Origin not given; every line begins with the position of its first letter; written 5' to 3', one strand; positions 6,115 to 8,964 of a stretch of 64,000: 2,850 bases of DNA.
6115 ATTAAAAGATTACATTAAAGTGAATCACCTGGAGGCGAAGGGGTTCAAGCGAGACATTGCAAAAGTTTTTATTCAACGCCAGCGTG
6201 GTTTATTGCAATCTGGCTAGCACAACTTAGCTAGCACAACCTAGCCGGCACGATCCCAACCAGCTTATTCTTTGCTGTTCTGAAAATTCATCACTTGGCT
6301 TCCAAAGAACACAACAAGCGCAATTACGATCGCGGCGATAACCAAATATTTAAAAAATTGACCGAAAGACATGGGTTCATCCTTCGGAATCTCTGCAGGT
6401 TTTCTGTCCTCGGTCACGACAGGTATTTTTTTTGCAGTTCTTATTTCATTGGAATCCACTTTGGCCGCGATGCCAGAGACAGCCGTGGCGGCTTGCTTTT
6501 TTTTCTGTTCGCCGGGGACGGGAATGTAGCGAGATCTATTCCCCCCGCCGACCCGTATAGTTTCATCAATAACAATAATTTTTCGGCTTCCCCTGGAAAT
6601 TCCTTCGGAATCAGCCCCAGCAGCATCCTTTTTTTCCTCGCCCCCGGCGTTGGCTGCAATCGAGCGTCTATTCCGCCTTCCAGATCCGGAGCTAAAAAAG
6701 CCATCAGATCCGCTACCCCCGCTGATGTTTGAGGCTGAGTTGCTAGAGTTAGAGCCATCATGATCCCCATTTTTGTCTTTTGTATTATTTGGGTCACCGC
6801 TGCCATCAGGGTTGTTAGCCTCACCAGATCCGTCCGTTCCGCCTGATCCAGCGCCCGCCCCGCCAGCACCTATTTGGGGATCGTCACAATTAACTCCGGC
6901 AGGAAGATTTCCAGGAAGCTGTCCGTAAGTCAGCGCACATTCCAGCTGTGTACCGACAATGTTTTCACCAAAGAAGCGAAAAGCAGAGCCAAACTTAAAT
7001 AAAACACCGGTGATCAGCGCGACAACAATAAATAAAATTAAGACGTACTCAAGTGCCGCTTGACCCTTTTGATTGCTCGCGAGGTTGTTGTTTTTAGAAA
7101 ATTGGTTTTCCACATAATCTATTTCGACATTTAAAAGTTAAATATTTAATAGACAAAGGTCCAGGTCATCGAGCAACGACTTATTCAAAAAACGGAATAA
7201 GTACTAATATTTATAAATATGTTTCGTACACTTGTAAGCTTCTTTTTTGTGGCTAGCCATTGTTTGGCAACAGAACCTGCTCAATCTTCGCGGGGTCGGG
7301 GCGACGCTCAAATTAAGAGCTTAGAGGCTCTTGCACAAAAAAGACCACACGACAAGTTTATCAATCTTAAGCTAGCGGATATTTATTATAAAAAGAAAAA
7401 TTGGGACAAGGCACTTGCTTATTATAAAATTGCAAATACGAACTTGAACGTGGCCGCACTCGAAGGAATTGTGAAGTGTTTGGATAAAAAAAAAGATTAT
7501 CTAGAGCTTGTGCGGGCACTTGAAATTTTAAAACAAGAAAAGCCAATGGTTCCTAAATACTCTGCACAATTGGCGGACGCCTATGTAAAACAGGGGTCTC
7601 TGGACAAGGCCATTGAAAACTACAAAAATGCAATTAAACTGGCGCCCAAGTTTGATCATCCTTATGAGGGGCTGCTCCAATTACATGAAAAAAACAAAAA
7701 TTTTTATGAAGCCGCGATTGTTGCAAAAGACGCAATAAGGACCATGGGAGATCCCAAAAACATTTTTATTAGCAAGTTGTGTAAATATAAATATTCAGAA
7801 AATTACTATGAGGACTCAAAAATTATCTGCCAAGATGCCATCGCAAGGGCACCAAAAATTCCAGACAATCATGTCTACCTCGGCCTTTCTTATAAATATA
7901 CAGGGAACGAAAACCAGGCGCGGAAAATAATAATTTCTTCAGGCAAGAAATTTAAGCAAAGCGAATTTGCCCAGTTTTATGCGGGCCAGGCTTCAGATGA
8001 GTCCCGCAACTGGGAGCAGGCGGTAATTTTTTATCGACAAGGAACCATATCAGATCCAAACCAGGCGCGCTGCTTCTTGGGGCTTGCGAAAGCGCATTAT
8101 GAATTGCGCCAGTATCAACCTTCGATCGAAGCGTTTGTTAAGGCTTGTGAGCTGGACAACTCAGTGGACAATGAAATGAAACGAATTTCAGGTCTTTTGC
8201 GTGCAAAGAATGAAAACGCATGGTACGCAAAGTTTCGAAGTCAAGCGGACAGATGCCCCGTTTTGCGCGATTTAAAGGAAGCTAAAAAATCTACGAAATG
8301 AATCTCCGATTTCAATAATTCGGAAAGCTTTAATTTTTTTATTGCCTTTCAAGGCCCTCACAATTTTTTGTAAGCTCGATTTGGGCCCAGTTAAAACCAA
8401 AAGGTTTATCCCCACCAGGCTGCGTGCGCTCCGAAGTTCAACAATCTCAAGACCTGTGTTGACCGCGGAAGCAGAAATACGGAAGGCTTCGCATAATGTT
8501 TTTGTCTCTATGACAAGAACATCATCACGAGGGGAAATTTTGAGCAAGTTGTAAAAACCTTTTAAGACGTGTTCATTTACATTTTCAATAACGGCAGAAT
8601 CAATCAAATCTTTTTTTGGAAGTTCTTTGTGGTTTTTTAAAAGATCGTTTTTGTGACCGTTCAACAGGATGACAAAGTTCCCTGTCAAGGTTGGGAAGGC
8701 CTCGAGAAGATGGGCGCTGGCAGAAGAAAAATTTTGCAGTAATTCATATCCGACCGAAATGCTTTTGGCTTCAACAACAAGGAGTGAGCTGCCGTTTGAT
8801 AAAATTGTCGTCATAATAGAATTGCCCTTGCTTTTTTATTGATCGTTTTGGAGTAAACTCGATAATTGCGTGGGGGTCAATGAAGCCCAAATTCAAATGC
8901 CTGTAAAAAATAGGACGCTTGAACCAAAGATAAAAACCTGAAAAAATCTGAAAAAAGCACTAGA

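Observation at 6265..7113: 282-aa protein with a perfect Flp prepilin motif, a long G/S/N/D-rich spacer and a C-terminal TM anchor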

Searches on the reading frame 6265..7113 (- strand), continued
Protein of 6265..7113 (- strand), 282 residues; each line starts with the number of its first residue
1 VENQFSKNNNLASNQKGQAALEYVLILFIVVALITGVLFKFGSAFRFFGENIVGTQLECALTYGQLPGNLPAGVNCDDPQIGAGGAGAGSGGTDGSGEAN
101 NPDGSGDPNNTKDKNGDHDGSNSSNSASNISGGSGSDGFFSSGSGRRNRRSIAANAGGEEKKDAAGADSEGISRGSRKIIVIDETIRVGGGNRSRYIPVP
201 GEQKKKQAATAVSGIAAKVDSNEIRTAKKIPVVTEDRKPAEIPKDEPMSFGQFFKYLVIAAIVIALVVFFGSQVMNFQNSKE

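Call 51: search_solved_structures(query=A1, max_evalue=1)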
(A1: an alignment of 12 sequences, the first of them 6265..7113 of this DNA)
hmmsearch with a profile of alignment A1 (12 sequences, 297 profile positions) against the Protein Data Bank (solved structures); distinct sequences matched with E-value up to 1: 8.
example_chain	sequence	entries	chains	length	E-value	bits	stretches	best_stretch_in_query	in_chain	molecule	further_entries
6wxh_D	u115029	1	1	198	0.14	15.1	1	116-256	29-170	Colicin-E1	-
6nhj_J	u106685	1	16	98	0.22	14.5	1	121-162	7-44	Small capsomere-interacting protein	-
9bax_C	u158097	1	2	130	0.28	14.2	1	93-182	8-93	Protein EFR3 homolog A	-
9nox_B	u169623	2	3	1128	0.31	14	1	117-178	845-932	miniGs/gust25 | Taste receptor type 1 member 3,Guanine nucleotide-binding protein G(s) subunit alpha isofo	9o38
9h6e_D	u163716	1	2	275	0.36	13.8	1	119-177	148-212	Two-component response regulator ARR1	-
6y1z_A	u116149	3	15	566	0.43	13.5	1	93-169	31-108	5-hydroxytryptamine receptor 3A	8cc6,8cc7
8aw2_A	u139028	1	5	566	0.45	13.5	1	93-169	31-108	5-hydroxytryptamine receptor 3A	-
6hiv_BN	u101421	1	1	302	0.83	12.6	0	118-159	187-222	mL80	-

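Call 64: predict_structure(alignment_id=A5)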
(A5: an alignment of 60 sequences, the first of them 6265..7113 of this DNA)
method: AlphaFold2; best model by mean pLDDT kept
length: 282 residues; sequences in the alignment: 60
mean_pLDDT: 58.3   pTM: 0.25
mean pLDDT of the five models: 58.3, 57.7, 57.6, 56.1, 55.3
residues with pLDDT >= 90: 1; 70-90: 75; 50-70: 86; < 50: 120
segments of 3 or more residues with pLDDT < 50: 81-94, 104-106, 109-119, 121-136, 138-165, 169-195, 203-207, 209-220
pLDDT, mean of each block of 10 residues (from residue 1): 56 61 83 82 68 64 61 56 44 52 49 44 44 45 43 45 46 43 41 47 47 46 58 75 82 86 88 77 62
secondary structure, 60 per line:
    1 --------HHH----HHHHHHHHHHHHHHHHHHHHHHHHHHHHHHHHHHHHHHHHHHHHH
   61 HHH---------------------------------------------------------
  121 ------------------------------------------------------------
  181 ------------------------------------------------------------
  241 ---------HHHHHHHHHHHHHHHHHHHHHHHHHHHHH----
elements in order: H16-63 H250-278

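Call 67: find_encoding_contigs(protein=P0001, flank=3000, max_places=4)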
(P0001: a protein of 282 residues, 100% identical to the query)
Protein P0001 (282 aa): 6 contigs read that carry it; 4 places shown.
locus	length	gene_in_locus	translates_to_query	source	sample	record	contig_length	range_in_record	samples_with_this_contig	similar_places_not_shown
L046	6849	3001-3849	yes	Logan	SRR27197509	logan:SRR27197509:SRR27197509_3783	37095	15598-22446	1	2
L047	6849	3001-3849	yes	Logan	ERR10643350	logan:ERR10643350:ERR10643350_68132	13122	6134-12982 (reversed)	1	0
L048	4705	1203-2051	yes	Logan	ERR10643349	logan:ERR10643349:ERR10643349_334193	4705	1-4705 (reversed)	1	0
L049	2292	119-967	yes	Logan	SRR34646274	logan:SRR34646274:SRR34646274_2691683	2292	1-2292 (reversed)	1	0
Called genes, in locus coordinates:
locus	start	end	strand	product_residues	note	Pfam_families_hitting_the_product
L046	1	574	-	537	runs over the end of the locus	PF00795:CN_hydrolase, PF02540:NAD_synthase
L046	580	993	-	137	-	PF09969:DUF2203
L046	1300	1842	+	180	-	-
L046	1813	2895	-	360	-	PF13428:TPR_14 (faint), PF13432:TPR_16 (faint), PF25068:ARM_TT21_4th (faint), PF12895:ANAPC3 (faint), PF14559:TPR_19 (faint), PF07719:TPR_2 (faint), PF00515:TPR_1 (weak), PF13414:TPR_11, +4 more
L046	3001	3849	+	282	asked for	-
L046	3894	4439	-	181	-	PF01797:Y1_Tnp (weak)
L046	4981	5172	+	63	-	PF16982:Flp1_like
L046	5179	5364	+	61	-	-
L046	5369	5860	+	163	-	PF01478:Peptidase_A24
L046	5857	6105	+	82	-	-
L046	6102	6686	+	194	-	-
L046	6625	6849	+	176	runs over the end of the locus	-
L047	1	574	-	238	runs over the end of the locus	?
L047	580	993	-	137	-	PF09969:DUF2203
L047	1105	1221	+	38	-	-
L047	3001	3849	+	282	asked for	-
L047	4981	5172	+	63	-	PF16982:Flp1_like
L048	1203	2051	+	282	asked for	-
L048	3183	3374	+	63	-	PF16982:Flp1_like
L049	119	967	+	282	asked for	-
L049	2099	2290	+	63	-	PF16982:Flp1_like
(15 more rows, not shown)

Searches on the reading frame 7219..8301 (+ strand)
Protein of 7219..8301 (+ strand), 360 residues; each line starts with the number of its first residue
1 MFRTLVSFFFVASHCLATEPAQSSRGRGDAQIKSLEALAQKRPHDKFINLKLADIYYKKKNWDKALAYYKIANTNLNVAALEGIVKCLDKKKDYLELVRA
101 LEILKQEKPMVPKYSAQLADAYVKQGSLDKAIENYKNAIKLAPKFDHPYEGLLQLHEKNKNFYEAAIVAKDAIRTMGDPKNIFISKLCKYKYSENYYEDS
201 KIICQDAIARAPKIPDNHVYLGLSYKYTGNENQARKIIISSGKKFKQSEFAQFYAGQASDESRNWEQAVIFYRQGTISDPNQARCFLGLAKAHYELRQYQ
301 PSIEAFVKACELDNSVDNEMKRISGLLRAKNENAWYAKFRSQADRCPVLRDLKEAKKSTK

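Call 3: search_protein_families(library=pfam, proteins=[window:7219-8301:+], max_evalue=0.1)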
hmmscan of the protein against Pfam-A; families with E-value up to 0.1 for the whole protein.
window:7219-8301:+ (360 aa): 26 families (the best 25 are shown)
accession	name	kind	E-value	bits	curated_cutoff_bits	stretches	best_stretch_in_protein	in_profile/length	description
PF07719.23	TPR_2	-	5.3e-18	64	27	3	116-144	5-33/34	Tetratricopeptide repeat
PF13432.12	TPR_16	-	1.4e-12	48.3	32.7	2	118-174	3-59/65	Tetratricopeptide repeat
PF14559.12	TPR_19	-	3.6e-12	46.9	25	2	32-68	11-47/68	Tetratricopeptide repeat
PF13414.12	TPR_11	-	4.8e-12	45.8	26.8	1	120-152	2-34/42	TPR repeat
PF13424.12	TPR_12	-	2e-11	44.3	30.1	2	117-142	8-33/77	Tetratricopeptide repeat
PF13428.12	TPR_14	-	4.8e-11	42.6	23.5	1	116-154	5-43/44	Tetratricopeptide repeat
PF13174.12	TPR_6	-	5.8e-10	39.6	26.3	0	50-70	4-24/33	Tetratricopeptide repeat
PF00515.34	TPR_1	-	2e-09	37.3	27.8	3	117-145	6-34/34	Tetratricopeptide repeat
PF13181.12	TPR_8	-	4e-09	36.4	25.7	2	116-144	5-33/34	Tetratricopeptide repeat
PF25068.1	ARM_TT21_4th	-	2.9e-08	34.6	30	2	78-139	90-153/153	Tetratricopeptide repeat protein 21 forth ARM domain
PF13176.12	TPR_7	-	3.8e-08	33.2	27.9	0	52-70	5-23/36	Tetratricopeptide repeat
PF12895.13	ANAPC3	-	2.8e-05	24.7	27.2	0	245-308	16-81/82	Anaphase-promoting complex, cyclosome, subunit 3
PF13431.12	TPR_17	-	4.7e-05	23.8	24.4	0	204-235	2-33/34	Tetratricopeptide repeat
PF23914.1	TPR_CcmH_CycH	-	0.00019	21.8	42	0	278-318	45-85/158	Cytochrome c-type biogenesis protein H TPR domain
PF25063.1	ARM_TT21_C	-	0.00045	20.6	35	1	78-212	61-195/209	Tetratricopeptide repeat protein 21 C-terminal ARM domain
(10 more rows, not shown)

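Call 4: search_protein_families(library=ncbifam, proteins=[window:7219-8301:+], max_evalue=0.1)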
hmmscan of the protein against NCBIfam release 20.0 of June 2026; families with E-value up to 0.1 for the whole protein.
window:7219-8301:+ (360 aa): 21 families
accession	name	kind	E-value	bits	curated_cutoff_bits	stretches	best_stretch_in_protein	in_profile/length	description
TIGR02917.1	PEP_TPR_lipo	equivalog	4.3e-15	54.7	312.2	2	100-318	453-670/899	XrtA/PEP-CTERM system TPR-repeat protein PrsT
NF040959.1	MamA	equivalog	1.1e-13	51.2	200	2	23-164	48-191/204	magnetosome protein MamA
TIGR02521.1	type_IV_pilW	equivalog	1.3e-09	37.9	154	1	113-172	32-91/234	type IV pilus biogenesis/stability protein PilW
TIGR03939.1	PGA_TPR_OMP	equivalog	1.5e-09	36.7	366.65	2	232-340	70-176/800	poly-beta-1,6 N-acetyl-D-glucosamine export porin PgaA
TIGR02552.1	LcrH_SycD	equivalog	4.5e-09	36.1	104.8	2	261-314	30-83/136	SycD/LcrH family type III secretion system chaperone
NF008757.0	PRK11788.1-5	equivalog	1.4e-07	31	363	1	115-188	110-183/388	lipopolysaccharide assembly protein LapB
TIGR00540.1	TPR_hemY_coli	hypoth_equivalog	3.8e-07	29.2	142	1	18-70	298-350/385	heme biosynthesis-associated TPR protein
NF033920.0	C39_PA2778_fam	equivalog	1.1e-06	28.3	150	1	227-312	168-253/255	PA2778 family cysteine peptidase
NF008756.0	PRK11788.1-4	equivalog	1.3e-06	27.7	474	2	116-221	111-220/389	lipopolysaccharide assembly protein LapB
NF047371.1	FlcA_CTERM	equivalog_domain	3.1e-06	26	300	1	190-248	322-380/646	periplasmic flagellar collar protein FlcA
TIGR04510.1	mod_pep_cyc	subfamily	9.5e-05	21.1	400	1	253-314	402-463/814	putative peptide modification system cyclase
NF033758.1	gliding_GltE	equivalog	0.00012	21.2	225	0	118-148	296-326/411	adventurous gliding motility TPR repeat lipoprotein GltE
NF047757.1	LBF_1011_fam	equivalog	0.00036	19.4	350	1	31-73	312-354/402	LBF_1011 family protein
NF008753.0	PRK11788.1-1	equivalog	0.00076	18.7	395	1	237-333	166-265/389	lipopolysaccharide assembly protein LapB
TIGR02795.1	tol_pal_ybgF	equivalog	0.0011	19.6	90.1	0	118-155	45-82/119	tol-pal system protein YbgF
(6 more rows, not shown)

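Call 50: search_solved_structures(query=window:7219-8301:+, max_evalue=0.001)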
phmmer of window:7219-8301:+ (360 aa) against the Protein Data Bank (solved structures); distinct sequences matched with E-value up to 0.001: 45.
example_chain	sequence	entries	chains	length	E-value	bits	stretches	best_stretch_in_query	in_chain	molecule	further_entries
9qhb_A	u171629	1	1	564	3.9e-32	114.8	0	52-145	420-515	Engineered tetratricopeptide repeat protein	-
8bu0_A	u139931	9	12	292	5.4e-21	78.2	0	117-146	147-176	Consensus tetratricopeptide repeat protein | Crystal structure of an 8-repeat consensus TPR superhelix with Zinc. | Monomer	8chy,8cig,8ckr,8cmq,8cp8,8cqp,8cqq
9qhc_A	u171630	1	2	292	5.5e-18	68.3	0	117-146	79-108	Engineered tetratricopeptide repeat protein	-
9gzg_A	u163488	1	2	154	2e-13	53.3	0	117-165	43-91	Engineered CTPR protein with glutamic acids for conductivity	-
7yeh_B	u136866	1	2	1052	2.2e-13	53.1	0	105-152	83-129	UDP-N-acetylglucosamine--peptide N-acetylglucosaminyltransferase 110 kDa subunit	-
7yea_A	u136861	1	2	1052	2.2e-13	53.1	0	105-152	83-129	UDP-N-acetylglucosamine--peptide N-acetylglucosaminyltransferase 110 kDa subunit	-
7ntf_A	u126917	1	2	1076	2.5e-13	53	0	105-152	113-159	Isoform 1 of UDP-N-acetylglucosamine--peptide N-acetylglucosaminyltransferase 110 kDa subu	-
1w3b_A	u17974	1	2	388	3.1e-13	52.7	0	105-151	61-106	UDP-N-ACETYLGLUCOSAMINE--PEPTIDE N-ACETYLGLUCOSAMINYLTRANSFERASE 110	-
6eou_A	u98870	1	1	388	3.9e-13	52.3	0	105-152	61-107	UDP-N-acetylglucosamine--peptide N-acetylglucosaminyltransferase 110 kDa subunit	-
8ump_A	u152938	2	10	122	3e-12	49.5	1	253-313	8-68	T33-ml35-redesigned-TPR-domain-fold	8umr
2fo7_A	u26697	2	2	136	8e-12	48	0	117-145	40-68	SYNTHETIC CONSENSUS TPR PROTEIN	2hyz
6vl6_A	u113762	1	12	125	8.8e-12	47.9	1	253-314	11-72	T33_dn2A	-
8ch0_A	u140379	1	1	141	1e-11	47.7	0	117-145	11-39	Consensus tetratricopeptide repeat protein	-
5hrz_A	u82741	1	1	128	1.9e-09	40.2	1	253-314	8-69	TPR domain protein 1na0C3_3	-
1na0_A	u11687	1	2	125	7.6e-09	38.2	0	117-145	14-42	designed protein CTPR3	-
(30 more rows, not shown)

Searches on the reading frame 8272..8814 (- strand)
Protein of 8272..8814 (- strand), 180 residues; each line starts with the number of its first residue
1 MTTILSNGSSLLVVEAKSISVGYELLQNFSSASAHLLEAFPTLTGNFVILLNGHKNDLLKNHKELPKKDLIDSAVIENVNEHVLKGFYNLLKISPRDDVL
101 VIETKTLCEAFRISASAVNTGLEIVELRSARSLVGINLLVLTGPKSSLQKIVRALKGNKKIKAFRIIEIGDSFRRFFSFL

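Call 3: search_protein_families(library=pfam, proteins=[window:8272-8814:-], max_evalue=0.1)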
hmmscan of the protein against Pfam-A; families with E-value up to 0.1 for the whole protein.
window:8272-8814:- (180 aa): 0 families

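Call 4: search_protein_families(library=ncbifam, proteins=[window:8272-8814:-], max_evalue=0.1)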
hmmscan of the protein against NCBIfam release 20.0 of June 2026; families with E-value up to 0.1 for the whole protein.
window:8272-8814:- (180 aa): 2 families
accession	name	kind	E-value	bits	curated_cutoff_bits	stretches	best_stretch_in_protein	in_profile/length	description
TIGR02526.1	eut_PduT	equivalog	1.7e-09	37.6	250.3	1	10-158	4-159/182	ethanolamine utilization microcompartment shell protein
NF033573.1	transpos_IS200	equivalog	0.07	13.4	55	0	96-160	22-83/126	IS200/IS605 family transposase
